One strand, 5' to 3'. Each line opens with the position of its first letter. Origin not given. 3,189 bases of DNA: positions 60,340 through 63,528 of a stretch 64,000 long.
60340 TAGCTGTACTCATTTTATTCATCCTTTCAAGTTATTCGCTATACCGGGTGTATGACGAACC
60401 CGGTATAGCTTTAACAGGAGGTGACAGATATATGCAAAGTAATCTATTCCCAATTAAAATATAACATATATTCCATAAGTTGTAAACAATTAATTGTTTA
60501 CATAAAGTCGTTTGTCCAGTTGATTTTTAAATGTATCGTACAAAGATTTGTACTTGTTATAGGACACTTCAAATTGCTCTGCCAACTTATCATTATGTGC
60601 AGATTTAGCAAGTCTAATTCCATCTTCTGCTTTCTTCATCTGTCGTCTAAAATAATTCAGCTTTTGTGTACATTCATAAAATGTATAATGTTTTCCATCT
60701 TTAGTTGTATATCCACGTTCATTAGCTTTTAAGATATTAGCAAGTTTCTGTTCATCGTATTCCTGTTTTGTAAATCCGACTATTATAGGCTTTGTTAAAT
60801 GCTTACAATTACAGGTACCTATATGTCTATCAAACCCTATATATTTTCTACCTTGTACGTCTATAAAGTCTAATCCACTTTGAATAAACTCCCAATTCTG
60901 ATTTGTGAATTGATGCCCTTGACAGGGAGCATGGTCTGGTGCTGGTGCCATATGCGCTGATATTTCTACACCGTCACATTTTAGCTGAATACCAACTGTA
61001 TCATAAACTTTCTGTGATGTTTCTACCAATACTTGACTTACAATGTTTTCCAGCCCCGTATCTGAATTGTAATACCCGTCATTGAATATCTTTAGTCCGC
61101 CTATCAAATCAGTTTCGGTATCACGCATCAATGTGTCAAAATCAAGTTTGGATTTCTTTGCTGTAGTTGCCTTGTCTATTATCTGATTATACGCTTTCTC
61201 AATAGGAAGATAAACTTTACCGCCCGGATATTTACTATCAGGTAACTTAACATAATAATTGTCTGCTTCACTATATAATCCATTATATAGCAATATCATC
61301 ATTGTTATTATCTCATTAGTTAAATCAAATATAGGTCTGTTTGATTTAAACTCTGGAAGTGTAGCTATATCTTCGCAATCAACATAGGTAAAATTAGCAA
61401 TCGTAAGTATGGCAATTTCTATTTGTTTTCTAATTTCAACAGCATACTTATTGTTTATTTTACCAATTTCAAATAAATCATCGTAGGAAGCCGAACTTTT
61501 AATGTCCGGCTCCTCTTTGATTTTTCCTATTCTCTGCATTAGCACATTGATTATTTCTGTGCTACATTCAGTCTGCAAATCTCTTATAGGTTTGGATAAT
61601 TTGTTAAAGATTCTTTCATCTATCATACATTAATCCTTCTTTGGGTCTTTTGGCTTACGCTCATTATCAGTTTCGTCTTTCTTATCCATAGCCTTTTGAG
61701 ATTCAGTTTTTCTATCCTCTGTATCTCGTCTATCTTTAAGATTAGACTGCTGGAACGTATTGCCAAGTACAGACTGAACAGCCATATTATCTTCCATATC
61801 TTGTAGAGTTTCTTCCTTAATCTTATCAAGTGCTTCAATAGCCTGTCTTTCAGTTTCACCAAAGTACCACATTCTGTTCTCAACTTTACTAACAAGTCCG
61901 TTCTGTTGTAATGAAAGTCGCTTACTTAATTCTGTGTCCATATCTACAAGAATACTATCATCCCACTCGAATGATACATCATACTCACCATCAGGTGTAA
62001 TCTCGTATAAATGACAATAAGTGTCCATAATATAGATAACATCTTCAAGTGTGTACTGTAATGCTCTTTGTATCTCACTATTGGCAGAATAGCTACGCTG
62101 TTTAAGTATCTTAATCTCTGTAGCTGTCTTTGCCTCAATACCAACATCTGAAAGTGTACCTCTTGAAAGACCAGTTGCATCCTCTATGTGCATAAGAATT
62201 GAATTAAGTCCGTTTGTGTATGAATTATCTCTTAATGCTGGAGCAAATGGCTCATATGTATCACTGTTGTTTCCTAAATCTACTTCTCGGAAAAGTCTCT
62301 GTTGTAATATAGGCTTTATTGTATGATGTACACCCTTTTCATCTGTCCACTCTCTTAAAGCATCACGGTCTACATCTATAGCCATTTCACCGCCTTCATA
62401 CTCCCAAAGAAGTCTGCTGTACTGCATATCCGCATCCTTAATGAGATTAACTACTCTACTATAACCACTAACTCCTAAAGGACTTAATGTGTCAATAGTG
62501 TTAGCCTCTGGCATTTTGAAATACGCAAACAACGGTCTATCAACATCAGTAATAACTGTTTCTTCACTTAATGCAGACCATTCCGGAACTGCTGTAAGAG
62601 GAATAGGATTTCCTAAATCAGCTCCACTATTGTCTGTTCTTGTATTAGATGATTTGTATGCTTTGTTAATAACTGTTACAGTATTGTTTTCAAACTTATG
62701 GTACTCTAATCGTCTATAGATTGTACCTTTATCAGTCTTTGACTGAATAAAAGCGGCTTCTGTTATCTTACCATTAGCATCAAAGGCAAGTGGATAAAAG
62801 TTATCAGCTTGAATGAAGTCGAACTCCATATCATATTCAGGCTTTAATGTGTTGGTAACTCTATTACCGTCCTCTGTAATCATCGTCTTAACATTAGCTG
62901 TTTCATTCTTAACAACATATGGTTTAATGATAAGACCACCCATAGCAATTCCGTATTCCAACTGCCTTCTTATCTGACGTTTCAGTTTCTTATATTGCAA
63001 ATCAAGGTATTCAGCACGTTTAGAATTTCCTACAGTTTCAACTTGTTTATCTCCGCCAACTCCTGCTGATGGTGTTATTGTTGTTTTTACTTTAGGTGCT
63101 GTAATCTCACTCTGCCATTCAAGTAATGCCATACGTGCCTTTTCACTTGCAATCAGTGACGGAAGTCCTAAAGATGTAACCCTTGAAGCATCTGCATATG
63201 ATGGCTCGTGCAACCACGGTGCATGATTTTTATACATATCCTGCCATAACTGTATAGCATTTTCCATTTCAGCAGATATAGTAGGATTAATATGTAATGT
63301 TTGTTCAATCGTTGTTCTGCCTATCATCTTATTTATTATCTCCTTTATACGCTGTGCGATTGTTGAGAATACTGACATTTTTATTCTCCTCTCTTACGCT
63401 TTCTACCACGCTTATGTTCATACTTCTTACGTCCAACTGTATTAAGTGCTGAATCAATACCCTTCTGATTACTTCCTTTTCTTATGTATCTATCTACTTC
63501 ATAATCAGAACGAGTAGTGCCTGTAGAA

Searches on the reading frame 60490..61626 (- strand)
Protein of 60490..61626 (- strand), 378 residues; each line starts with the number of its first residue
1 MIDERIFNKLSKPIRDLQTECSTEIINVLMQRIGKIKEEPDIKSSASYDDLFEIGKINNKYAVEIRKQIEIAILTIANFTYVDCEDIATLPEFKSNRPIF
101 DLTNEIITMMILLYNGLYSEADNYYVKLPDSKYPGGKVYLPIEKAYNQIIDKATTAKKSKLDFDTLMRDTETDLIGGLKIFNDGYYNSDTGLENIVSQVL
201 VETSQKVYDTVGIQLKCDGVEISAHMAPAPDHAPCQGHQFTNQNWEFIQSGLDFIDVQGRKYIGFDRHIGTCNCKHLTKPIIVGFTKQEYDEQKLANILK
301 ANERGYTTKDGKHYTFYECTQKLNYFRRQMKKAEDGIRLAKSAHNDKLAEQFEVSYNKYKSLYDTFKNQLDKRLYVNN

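Call 20: search_protein_families(library=phrogs, proteins=[window:60490-61626:-], max_evalue=0.001)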
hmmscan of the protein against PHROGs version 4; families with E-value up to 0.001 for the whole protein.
window:60490-61626:- (378 aa): 1 family
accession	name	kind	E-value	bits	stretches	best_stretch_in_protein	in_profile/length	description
phrog_581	-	head and packaging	5.5e-14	53.1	1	53-370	80-369/564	minor head protein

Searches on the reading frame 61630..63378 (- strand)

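Call 20: search_protein_families(library=phrogs, proteins=[window:61630-63378:-], max_evalue=0.001)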
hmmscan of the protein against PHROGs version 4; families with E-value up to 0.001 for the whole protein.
window:61630-63378:- (582 aa): 1 family
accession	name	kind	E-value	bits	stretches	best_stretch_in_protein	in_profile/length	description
phrog_533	-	head and packaging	5.3e-117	392.3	1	4-532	2-488/495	portal protein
